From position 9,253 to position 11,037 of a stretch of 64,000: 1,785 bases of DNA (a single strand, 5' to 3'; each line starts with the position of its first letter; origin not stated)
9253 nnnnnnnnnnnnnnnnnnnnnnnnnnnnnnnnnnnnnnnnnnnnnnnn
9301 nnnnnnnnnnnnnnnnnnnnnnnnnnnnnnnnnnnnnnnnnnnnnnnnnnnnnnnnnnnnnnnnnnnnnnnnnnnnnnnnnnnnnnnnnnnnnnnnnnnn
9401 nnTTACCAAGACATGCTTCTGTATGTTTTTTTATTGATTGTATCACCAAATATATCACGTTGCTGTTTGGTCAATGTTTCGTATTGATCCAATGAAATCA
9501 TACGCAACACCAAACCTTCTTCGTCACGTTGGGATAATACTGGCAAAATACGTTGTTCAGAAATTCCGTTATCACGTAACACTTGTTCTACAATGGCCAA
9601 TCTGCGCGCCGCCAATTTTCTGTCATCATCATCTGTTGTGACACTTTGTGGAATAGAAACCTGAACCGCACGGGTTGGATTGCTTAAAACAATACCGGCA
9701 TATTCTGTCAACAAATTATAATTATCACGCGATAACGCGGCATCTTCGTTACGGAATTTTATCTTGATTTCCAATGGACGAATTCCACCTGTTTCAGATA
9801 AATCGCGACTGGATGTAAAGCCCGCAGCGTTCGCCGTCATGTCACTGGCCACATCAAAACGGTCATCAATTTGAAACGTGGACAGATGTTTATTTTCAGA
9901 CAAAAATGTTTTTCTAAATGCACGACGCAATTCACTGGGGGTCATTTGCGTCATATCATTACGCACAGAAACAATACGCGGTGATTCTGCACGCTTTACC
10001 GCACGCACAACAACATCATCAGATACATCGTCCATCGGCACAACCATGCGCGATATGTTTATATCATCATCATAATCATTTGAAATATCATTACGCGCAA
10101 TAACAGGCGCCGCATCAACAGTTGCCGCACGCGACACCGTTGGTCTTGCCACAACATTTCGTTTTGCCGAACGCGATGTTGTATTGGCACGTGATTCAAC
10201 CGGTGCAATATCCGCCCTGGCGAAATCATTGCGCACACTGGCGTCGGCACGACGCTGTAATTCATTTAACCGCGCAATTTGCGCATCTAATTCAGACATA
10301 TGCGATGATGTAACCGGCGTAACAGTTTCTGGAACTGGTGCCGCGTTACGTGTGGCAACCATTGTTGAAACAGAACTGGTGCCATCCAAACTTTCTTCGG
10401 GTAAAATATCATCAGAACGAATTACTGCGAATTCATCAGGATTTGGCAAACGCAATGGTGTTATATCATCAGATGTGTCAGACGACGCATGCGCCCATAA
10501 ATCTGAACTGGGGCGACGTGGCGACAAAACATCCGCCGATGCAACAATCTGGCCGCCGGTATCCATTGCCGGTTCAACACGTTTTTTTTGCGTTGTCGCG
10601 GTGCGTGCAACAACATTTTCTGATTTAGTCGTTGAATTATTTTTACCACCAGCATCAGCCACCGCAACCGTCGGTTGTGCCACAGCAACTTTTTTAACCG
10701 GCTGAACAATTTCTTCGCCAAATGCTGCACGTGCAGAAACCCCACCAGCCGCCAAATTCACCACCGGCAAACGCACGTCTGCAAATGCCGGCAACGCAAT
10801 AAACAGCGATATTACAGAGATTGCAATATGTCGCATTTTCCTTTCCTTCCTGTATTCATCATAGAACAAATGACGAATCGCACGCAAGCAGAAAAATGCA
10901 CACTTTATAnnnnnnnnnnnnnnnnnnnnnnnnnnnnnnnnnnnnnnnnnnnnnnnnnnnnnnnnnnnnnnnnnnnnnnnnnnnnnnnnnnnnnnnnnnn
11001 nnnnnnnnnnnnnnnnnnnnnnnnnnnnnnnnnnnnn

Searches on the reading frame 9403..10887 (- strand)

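Call 89: search_protein_families(library=ncbifam, proteins=[window:9403-10887:-], max_evalue=0.1)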
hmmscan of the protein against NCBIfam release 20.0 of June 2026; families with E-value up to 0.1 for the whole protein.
window:9403-10887:- (494 aa): 1 family
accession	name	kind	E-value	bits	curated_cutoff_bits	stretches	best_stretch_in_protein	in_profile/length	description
NF053611.1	YiaD_Gzip_OmpA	equivalog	0.0075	16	175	1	374-447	102-176/206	YiaD family glycine zipper/OmpA-like lipoprotein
